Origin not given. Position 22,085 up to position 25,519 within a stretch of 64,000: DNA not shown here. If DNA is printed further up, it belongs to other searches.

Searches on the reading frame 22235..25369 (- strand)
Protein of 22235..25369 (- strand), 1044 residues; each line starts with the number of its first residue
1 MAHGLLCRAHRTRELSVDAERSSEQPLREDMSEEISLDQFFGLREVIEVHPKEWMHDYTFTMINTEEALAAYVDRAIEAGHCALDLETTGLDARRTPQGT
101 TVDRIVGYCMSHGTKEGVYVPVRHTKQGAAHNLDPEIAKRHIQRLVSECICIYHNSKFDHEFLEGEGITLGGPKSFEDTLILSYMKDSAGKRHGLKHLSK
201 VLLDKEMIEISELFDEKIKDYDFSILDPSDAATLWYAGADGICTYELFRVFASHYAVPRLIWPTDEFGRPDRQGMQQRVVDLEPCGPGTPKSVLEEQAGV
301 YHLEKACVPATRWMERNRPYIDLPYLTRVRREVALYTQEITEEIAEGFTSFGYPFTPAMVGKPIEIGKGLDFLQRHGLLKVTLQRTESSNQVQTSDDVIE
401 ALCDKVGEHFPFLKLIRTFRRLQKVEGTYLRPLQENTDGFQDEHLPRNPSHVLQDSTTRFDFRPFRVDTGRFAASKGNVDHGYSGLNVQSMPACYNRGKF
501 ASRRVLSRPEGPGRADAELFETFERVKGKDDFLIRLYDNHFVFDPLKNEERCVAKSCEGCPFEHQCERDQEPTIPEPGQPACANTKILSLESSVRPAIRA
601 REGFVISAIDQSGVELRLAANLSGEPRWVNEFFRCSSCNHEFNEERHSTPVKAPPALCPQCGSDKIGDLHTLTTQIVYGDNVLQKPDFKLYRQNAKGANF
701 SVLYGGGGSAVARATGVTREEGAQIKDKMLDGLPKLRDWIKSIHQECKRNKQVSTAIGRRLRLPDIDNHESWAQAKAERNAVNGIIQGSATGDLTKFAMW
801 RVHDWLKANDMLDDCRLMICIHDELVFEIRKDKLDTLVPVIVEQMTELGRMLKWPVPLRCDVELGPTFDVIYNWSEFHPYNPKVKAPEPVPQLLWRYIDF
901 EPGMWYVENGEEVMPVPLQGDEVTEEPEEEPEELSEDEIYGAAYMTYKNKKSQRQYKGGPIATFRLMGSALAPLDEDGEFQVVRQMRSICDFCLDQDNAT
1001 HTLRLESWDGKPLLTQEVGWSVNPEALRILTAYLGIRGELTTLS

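Call 53: search_protein_families(library=phrogs, proteins=[window:22235-25369:-], max_evalue=0.00001)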
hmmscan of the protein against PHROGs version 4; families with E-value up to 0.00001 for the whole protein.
window:22235-25369:- (1044 aa): 7 families
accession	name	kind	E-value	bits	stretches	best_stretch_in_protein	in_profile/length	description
phrog_17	-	DNA, RNA and nucleotide metabolism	2.4e-91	308.5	1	55-882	649-1243/1445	DNA polymerase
phrog_2573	-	DNA, RNA and nucleotide metabolism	2e-28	100.6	1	668-868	50-274/336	DNA polymerase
phrog_5995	-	DNA, RNA and nucleotide metabolism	1.7e-23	84.4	1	701-867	3-174/236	DNA polymerase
phrog_35406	-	DNA, RNA and nucleotide metabolism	3.6e-11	43.8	1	686-825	103-242/320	DNA polymerase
phrog_12241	-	DNA, RNA and nucleotide metabolism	4.3e-10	40.2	1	45-249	92-296/502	DNA polymerase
phrog_15971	-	DNA, RNA and nucleotide metabolism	9.5e-09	35.9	1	689-869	209-373/376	DNA polymerase I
phrog_10285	-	DNA, RNA and nucleotide metabolism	1.5e-06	28.6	0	591-744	42-168/321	DNA polymerase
